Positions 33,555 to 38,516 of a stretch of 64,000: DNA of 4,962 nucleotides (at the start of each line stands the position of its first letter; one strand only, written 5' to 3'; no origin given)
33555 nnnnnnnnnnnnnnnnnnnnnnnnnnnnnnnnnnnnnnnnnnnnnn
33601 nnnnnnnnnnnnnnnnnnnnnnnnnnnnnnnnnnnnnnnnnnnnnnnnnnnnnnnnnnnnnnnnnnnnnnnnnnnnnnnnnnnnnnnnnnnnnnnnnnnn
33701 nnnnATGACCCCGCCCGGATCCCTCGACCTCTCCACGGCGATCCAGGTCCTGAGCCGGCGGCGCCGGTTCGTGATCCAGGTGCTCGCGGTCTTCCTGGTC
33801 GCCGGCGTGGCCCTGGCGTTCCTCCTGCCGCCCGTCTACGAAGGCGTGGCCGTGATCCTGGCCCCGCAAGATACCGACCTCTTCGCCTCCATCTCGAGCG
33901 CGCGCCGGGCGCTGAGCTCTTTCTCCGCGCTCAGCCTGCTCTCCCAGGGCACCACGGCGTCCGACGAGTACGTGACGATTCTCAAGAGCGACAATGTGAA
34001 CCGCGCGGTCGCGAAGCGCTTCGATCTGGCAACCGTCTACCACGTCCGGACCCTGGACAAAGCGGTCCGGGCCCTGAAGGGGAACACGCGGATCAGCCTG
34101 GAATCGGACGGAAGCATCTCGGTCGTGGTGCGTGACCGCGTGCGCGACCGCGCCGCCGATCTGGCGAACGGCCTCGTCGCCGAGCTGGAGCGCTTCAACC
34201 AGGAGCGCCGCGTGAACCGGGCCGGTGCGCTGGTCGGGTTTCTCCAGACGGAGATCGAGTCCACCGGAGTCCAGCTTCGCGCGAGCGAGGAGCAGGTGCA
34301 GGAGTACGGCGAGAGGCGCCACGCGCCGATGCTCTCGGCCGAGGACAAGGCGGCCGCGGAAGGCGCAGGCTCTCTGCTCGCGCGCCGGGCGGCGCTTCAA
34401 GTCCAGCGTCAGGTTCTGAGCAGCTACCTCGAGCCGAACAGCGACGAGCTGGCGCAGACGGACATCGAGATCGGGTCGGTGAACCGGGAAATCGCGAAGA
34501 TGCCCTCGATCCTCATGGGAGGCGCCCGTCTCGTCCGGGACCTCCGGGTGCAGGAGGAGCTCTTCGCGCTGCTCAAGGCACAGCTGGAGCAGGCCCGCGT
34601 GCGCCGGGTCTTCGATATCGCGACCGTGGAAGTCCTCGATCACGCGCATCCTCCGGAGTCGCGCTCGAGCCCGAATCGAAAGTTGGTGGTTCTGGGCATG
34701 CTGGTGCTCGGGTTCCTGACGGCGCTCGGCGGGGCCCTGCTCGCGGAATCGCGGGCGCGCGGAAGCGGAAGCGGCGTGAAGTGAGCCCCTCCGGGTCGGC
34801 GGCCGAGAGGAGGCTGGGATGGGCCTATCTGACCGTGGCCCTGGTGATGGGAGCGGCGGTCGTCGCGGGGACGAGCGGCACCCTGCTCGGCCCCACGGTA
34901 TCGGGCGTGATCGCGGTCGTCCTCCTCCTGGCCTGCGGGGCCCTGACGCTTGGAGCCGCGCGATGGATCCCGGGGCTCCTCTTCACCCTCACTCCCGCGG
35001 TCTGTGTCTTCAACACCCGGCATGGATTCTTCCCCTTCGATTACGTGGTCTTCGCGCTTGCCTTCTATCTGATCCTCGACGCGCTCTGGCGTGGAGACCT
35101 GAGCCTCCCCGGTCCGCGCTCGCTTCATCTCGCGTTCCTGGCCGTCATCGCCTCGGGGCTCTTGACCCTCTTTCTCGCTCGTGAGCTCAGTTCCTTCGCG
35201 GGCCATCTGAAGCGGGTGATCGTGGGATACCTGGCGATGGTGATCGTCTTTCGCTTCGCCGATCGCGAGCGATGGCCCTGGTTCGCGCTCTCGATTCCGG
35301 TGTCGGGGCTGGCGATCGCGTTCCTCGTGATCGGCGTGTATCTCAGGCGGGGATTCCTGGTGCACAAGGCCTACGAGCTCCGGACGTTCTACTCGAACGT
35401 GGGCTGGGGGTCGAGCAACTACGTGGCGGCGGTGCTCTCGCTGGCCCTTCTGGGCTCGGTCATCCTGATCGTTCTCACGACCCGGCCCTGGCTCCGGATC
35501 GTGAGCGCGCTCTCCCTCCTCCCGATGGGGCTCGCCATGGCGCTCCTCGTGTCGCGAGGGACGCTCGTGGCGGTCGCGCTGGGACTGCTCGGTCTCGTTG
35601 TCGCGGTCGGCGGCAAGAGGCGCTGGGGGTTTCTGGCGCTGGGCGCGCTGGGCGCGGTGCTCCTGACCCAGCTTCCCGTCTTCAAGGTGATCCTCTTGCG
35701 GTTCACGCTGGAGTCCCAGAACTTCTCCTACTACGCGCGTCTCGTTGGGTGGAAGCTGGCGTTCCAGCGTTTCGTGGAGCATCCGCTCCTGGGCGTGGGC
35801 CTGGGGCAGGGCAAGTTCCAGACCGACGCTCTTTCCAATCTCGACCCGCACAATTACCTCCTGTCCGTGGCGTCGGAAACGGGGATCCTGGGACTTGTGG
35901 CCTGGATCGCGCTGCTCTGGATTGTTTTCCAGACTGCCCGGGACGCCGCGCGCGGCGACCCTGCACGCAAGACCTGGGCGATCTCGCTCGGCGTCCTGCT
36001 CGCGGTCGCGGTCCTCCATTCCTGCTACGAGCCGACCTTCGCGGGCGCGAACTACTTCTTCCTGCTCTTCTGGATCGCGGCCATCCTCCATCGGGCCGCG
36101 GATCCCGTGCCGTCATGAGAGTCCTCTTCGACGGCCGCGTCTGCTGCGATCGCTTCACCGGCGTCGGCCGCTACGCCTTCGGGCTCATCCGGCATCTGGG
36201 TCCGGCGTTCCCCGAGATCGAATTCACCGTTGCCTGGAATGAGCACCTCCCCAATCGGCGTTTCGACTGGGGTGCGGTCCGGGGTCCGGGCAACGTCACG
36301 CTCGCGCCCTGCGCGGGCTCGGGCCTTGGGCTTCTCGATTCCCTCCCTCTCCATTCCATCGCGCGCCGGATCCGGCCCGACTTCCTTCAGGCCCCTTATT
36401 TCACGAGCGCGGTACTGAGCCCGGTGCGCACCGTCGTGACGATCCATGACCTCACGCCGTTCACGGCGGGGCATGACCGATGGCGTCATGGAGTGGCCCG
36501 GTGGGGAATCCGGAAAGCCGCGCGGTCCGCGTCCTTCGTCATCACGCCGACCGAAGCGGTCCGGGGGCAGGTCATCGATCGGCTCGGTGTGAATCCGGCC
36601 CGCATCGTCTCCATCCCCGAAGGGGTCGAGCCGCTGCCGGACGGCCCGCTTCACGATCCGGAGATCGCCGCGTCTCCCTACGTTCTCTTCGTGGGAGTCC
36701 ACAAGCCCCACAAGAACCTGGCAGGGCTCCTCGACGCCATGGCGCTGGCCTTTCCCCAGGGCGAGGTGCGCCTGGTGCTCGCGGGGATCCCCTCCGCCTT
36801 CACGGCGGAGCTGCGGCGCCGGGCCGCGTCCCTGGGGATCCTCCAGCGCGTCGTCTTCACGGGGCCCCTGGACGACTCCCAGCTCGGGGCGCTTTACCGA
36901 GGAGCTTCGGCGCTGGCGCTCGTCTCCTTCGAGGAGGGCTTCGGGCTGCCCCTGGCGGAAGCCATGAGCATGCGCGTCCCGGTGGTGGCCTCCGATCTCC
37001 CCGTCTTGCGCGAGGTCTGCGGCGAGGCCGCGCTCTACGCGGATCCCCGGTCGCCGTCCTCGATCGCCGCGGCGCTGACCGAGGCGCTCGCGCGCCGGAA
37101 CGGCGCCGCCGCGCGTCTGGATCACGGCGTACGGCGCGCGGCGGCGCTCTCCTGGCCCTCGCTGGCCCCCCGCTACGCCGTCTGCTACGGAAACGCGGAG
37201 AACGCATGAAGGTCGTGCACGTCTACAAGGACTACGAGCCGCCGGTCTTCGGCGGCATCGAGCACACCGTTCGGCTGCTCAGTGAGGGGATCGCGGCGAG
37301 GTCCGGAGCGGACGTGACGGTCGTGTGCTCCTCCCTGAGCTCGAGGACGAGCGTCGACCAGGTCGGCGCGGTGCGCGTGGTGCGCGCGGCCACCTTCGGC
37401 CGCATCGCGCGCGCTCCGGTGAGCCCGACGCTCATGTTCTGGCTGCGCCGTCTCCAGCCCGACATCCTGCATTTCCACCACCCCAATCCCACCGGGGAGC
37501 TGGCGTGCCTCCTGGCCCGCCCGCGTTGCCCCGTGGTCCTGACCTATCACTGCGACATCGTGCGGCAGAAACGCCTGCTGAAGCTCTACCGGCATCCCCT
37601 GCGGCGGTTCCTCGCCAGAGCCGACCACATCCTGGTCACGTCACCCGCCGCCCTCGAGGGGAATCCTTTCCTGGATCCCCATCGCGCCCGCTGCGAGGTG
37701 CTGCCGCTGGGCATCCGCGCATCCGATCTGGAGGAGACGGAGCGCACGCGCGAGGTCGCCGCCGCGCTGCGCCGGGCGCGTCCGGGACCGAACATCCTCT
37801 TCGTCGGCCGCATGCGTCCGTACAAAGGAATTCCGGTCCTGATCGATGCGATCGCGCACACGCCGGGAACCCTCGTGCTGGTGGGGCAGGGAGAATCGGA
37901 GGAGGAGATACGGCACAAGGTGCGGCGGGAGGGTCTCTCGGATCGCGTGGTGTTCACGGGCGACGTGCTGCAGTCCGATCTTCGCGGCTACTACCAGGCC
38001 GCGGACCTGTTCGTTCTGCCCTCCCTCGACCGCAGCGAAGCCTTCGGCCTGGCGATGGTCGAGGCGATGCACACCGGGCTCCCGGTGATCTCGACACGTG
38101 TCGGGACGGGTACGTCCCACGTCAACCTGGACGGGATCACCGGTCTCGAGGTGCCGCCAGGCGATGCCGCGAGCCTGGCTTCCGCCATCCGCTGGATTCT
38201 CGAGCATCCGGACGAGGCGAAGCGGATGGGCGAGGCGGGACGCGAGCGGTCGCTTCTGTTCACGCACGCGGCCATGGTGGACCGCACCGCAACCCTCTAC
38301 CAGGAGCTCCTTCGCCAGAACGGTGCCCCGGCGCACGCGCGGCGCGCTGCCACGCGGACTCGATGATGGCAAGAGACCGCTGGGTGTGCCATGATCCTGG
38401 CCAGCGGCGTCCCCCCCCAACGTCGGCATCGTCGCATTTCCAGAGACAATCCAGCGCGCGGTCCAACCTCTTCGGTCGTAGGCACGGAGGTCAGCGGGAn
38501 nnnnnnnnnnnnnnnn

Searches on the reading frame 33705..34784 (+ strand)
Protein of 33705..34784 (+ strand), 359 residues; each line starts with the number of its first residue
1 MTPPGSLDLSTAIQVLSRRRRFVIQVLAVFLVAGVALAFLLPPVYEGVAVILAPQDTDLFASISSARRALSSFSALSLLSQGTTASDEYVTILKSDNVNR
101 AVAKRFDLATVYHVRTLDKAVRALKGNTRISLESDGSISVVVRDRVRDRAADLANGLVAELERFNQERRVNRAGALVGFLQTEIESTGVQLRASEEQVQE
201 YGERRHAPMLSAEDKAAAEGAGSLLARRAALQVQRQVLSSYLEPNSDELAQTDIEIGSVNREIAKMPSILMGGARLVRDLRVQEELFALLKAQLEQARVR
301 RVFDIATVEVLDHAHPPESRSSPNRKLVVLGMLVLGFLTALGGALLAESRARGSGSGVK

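Call 15: search_protein_families(library=pfam, proteins=[window:33705-34784:+], max_evalue=0.00001)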
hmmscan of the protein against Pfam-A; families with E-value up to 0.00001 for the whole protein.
window:33705-34784:+ (359 aa): 2 families
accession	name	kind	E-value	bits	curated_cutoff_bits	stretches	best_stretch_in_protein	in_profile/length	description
PF02706.20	Wzz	-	3.3e-11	43.8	25.5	1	6-104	2-89/91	Chain length determinant protein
PF13807.11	GNVR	-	2.6e-10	40.5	27.7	1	275-346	8-79/82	G-rich domain on putative tyrosine kinase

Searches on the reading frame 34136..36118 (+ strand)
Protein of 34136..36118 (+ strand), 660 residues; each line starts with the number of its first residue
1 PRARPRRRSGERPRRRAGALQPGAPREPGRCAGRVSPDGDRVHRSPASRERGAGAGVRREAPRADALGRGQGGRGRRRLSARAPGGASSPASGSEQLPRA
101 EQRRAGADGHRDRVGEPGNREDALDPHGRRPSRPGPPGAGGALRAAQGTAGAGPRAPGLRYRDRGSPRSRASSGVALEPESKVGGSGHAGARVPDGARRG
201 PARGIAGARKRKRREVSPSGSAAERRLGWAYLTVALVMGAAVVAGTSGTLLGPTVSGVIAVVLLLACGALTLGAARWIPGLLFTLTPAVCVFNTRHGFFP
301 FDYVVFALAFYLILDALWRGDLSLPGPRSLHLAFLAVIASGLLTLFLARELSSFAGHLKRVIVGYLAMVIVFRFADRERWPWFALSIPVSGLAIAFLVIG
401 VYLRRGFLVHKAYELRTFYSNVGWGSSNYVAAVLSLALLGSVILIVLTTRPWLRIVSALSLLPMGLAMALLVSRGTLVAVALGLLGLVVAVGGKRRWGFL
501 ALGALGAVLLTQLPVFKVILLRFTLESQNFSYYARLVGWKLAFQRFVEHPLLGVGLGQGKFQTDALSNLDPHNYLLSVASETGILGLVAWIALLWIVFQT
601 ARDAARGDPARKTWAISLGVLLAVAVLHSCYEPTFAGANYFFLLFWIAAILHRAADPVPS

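Call 29: search_protein_families(library=pfam, proteins=[window:34136-36118:+], max_evalue=0.0001)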
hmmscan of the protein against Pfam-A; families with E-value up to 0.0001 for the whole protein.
window:34136-36118:+ (660 aa): 1 family
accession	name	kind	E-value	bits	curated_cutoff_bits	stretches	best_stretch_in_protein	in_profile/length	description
PF04932.20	Wzy_C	-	1.5e-13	51.2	31.7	1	460-591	2-149/149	O-Antigen ligase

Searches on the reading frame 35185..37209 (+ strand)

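Call 29: search_protein_families(library=pfam, proteins=[window:35185-37209:+], max_evalue=0.0001)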
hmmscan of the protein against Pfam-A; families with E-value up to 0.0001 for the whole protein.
window:35185-37209:+ (674 aa): 4 families
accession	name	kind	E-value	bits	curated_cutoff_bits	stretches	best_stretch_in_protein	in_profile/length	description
PF00534.26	Glycos_transf_1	-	1e-24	87.4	26.4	1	497-638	15-159/172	Glycosyl transferases group 1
PF13692.12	Glyco_trans_1_4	-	4.2e-24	85.9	27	1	498-636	2-141/142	Glycosyl transferases group 1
PF13439.12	Glyco_transf_4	-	9.5e-15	55.5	28.5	1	326-482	3-167/170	Glycosyltransferase Family 4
PF20706.3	GT4-conflict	-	5.6e-07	29.3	26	1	487-604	187-312/385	Family 4 Glycosyltransferase in conflict systems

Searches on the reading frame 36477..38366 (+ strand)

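Call 29: search_protein_families(library=pfam, proteins=[window:36477-38366:+], max_evalue=0.0001)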
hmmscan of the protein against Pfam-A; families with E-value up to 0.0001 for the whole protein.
window:36477-38366:+ (629 aa): 6 families
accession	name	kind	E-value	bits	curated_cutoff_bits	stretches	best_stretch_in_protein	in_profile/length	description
PF00534.26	Glycos_transf_1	-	1e-36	126.5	26.4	1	437-591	15-172/172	Glycosyl transferases group 1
PF13692.12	Glyco_trans_1_4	-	7.3e-35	120.7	27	1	438-576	2-141/142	Glycosyl transferases group 1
PF13439.12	Glyco_transf_4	-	3.4e-21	76.5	28.5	1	258-395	1-147/170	Glycosyltransferase Family 4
PF13579.12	Glyco_trans_4_4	-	1.8e-19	71.1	29.7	1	259-412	1-158/158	Glycosyl transferase 4-like domain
PF13477.12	Glyco_trans_4_2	-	2.4e-10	41.2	23.4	1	263-389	12-139/139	Glycosyl transferase 4-like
PF20706.3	GT4-conflict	-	1.4e-08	34.6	26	1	404-583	170-363/385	Family 4 Glycosyltransferase in conflict systems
